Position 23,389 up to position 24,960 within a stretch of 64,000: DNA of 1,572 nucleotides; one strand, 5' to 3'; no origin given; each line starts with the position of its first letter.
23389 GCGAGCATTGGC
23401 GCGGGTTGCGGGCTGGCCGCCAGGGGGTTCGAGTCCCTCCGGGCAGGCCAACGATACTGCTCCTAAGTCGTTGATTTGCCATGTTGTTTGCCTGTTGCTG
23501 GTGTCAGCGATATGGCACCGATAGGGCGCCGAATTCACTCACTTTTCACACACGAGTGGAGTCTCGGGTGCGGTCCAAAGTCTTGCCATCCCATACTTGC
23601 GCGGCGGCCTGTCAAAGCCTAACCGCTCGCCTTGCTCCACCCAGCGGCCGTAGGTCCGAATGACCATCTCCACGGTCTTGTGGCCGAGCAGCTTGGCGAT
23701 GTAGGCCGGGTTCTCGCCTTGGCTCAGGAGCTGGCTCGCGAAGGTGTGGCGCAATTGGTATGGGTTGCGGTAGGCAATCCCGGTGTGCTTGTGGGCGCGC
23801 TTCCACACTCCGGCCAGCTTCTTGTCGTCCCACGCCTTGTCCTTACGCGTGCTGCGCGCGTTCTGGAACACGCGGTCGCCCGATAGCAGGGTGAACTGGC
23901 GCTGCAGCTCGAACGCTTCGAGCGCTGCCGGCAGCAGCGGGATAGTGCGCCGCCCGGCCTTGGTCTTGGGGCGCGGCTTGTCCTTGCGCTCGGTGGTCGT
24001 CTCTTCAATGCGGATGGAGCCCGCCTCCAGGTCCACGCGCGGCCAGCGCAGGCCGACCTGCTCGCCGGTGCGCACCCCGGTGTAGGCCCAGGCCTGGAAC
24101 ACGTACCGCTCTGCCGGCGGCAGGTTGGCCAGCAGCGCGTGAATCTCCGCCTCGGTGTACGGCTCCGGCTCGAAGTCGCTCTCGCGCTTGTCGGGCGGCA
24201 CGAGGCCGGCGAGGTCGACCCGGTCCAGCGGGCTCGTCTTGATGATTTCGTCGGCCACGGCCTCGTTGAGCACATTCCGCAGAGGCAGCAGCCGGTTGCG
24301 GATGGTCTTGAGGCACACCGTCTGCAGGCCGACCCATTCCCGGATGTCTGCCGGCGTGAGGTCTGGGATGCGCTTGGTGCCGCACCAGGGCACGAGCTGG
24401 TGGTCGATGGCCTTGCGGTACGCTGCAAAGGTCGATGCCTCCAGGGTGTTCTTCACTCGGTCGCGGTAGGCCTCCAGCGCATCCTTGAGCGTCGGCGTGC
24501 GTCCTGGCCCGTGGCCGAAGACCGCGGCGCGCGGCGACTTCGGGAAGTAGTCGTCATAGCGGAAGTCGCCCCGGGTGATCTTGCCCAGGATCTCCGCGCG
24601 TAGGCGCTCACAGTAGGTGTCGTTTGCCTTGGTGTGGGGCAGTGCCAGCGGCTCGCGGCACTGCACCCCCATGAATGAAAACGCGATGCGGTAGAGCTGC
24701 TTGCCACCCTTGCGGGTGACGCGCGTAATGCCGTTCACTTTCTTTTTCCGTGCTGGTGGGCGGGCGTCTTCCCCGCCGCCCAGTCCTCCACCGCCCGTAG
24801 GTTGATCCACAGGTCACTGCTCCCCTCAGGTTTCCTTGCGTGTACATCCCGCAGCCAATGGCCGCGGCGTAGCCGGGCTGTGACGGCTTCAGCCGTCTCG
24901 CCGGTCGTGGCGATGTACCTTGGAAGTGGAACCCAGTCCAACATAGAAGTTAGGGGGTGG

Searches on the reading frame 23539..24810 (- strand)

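Call 62: search_protein_families(library=phrogs, proteins=[window:23539-24810:-], max_evalue=0.00001)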
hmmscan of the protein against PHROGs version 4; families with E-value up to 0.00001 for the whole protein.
window:23539-24810:- (423 aa): 5 families
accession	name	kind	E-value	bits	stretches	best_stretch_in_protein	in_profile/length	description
phrog_1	-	integration and excision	6.4e-58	198.4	1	30-392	115-437/611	integrase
phrog_216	-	integration and excision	4.6e-26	92.6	1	173-391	17-225/301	integrase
phrog_7685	-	integration and excision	1.8e-08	35.2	1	324-393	159-226/240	integrase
phrog_12766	-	unknown function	1.7e-07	32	1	29-101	8-78/82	-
phrog_27762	-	unknown function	7.2e-06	26.8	0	342-391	3-42/57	-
